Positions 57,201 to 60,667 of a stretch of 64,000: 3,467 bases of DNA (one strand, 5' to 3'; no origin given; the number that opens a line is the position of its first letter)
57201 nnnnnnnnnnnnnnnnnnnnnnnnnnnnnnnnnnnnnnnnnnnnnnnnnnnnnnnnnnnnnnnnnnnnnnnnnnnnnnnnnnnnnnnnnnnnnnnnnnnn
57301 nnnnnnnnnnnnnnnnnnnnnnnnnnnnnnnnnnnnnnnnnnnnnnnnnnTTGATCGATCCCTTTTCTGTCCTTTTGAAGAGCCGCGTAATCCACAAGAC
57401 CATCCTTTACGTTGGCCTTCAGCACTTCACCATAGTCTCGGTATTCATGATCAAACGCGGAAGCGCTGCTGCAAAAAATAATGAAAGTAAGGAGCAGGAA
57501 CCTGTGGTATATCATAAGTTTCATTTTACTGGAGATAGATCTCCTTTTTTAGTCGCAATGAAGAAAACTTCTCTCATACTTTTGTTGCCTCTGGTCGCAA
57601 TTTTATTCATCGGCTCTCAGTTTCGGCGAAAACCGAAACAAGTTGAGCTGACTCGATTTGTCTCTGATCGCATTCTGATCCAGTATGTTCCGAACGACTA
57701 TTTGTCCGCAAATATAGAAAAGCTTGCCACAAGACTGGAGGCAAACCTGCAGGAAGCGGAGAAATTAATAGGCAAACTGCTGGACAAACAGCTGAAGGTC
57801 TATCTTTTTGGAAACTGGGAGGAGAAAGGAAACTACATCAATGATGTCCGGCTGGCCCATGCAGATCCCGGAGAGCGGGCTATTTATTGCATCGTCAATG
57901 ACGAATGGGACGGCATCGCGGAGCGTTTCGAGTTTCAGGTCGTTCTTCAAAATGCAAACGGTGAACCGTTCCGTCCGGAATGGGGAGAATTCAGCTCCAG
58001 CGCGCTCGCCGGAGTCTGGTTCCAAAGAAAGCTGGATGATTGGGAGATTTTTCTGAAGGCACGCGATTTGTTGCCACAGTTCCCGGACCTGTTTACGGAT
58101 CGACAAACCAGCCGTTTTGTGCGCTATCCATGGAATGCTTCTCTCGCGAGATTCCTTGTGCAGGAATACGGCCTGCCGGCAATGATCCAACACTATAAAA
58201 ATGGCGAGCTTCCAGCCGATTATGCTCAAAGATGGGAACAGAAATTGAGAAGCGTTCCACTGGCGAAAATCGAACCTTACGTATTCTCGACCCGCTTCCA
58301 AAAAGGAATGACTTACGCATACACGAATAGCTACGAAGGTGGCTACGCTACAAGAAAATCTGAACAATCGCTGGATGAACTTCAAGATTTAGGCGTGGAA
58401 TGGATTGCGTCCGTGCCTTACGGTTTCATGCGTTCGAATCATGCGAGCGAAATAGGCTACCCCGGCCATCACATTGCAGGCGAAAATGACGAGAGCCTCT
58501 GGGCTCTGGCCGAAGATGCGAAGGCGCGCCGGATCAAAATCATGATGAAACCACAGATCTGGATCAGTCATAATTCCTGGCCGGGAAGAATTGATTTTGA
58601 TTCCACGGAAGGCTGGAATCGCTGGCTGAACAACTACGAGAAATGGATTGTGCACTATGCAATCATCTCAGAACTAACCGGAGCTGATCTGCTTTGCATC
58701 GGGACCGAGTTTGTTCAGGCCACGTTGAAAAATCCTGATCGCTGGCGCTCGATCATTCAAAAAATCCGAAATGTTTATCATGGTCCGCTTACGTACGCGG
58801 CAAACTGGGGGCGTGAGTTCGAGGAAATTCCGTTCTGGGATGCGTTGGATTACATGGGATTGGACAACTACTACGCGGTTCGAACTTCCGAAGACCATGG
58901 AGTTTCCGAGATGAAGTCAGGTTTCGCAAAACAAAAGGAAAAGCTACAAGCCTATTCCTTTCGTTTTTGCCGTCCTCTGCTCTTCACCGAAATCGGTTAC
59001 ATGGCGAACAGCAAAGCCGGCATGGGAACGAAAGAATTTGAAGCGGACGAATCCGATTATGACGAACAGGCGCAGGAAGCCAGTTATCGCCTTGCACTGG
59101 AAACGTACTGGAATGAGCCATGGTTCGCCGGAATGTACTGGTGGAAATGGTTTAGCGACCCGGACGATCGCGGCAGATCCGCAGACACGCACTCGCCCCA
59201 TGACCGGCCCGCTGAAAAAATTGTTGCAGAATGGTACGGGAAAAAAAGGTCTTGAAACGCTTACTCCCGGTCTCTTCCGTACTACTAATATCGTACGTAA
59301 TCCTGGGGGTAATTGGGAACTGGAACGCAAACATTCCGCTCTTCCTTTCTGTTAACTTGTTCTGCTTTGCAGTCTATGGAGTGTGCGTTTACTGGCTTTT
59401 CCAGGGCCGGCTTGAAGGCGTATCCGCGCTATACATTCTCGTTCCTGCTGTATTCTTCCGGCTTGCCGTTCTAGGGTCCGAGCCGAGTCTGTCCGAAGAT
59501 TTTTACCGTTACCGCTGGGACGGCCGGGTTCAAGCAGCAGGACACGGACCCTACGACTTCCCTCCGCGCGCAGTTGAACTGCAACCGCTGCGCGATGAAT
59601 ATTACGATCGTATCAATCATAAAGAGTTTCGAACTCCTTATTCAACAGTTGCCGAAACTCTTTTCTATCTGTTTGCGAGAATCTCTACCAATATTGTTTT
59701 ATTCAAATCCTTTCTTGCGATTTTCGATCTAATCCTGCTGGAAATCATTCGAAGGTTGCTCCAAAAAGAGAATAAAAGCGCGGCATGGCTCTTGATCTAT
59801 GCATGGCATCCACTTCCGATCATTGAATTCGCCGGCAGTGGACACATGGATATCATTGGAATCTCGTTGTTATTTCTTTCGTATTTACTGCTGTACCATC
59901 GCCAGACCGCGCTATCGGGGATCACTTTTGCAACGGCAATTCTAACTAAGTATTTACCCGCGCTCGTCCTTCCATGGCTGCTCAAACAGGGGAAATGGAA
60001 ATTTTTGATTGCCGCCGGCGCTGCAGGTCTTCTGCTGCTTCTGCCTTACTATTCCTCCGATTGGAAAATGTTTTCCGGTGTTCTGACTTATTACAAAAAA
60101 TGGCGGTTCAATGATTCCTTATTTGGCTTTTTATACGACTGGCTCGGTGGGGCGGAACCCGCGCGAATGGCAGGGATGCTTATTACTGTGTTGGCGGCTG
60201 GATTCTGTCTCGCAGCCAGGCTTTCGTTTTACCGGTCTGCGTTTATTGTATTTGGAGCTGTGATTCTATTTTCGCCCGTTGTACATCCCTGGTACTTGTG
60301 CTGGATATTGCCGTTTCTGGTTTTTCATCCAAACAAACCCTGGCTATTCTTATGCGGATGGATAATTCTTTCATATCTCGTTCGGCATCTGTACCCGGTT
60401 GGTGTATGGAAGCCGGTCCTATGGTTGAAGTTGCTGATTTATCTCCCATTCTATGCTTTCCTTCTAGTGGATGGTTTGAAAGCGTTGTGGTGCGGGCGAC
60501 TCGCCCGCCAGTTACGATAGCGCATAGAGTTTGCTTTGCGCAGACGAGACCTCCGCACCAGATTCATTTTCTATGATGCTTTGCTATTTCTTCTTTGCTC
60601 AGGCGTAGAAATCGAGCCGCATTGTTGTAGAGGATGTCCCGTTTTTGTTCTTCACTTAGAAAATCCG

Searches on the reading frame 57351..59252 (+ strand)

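Call 37: search_protein_families(library=pfam, max_evalue=0.00001, proteins=[window:57351-59252:+])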
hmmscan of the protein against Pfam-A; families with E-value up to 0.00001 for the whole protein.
window:57351-59252:+ (634 aa): 1 family
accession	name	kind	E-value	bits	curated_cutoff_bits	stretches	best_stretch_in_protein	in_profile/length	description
PF22612.2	GH113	-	4.2e-54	184.3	27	1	320-605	1-273/289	Glycoside Hydrolase Family 113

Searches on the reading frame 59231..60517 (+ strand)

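Call 37: search_protein_families(library=pfam, max_evalue=0.00001, proteins=[window:59231-60517:+])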
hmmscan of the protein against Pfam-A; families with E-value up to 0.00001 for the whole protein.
window:59231-60517:+ (429 aa): 1 family
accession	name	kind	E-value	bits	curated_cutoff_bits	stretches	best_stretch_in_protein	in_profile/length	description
PF09594.16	GT87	-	2.2e-09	37.9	25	1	145-349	11-237/237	Glycosyltransferase family 87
